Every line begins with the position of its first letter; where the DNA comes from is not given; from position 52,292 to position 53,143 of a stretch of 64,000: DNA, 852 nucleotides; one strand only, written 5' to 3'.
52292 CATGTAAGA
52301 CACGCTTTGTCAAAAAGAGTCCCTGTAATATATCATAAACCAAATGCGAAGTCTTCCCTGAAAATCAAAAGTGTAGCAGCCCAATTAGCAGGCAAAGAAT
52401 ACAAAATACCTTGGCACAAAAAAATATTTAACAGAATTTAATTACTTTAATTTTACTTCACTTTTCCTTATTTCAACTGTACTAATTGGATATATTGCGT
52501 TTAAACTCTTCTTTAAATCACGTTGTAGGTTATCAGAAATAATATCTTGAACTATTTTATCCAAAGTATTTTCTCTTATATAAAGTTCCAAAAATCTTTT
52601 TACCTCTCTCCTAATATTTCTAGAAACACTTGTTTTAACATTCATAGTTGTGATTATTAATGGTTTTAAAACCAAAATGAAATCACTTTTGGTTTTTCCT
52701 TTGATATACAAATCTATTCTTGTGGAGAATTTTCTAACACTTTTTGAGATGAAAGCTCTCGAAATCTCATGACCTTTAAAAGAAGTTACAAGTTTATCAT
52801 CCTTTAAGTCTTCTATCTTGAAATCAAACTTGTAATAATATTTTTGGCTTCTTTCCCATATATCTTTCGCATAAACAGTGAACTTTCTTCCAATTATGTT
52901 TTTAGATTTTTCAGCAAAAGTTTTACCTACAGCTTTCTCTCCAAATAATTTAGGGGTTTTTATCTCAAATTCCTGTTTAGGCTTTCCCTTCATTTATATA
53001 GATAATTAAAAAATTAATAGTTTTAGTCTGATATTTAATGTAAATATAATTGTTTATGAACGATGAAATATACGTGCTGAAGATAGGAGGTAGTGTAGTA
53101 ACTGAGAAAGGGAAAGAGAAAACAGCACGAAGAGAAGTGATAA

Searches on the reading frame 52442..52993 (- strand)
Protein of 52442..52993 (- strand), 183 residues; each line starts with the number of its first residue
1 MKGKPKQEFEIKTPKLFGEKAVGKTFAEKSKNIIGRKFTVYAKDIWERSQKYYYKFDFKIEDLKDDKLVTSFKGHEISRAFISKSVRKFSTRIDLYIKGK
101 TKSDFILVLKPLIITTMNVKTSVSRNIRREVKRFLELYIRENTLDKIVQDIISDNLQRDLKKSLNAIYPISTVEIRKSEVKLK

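Call 9: search_protein_families(library=pfam, proteins=[window:52442-52993:-])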
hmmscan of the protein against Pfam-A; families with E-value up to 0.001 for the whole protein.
window:52442-52993:- (183 aa): 1 family
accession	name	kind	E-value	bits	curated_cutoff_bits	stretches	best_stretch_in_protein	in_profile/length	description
PF01015.23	Ribosomal_S3Ae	-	8.7e-42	143.3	29.3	1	4-180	11-187/191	Ribosomal S3Ae family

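Call 11: find_encoding_contigs(protein=window:52442-52993:-, flank=10000, max_places=10)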
Protein window:52442-52993:- (183 aa): 3 contigs read that carry it; 3 places shown.
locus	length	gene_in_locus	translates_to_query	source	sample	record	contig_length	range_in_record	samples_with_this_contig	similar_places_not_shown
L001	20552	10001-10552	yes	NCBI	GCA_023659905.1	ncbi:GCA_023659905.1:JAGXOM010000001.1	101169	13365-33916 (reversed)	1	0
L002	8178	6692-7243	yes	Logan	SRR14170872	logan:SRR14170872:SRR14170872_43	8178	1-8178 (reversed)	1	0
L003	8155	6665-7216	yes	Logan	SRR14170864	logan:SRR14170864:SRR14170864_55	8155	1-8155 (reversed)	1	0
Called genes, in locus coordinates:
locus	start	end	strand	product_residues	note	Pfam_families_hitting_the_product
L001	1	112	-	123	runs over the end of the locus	PF01870:Hjc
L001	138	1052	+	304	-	PF21473:OB_Ssb-like (faint), PF01336:tRNA_anti-codon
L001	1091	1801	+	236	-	PF00575:S1 (weak), PF07541:EIF_2_alpha (faint)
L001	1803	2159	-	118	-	-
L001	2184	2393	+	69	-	-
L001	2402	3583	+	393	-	-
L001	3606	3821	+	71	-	PF01599:Ribosomal_S27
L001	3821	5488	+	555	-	PF05833:NFACT_N, PF05670:NFACT-R_1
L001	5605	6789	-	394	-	PF01266:DAO (weak), PF01494:FAD_binding_3, PF05834:Lycopene_cycl, PF07992:Pyr_redox_2 (weak), PF12831:FAD_oxidored, PF13450:NAD_binding_8, PF04820:Trp_halogenase, PF22578:GGR_cat, +3 more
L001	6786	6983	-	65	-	PF00037:Fer4, PF13237:Fer4_10, PF12837:Fer4_6, PF14697:Fer4_21, PF12838:Fer4_7, PF13187:Fer4_9, PF00037:Fer4, PF12837:Fer4_6, +7 more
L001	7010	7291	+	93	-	PF01984:dsDNA_bind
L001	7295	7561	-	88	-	-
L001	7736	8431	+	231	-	PF00156:Pribosyltran, PF15609:PRTase_2 (faint)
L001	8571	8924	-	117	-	PF02643:DUF192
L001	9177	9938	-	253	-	PF00696:AA_kinase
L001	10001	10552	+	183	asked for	PF01015:Ribosomal_S3Ae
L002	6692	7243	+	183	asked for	PF01015:Ribosomal_S3Ae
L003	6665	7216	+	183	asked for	PF01015:Ribosomal_S3Ae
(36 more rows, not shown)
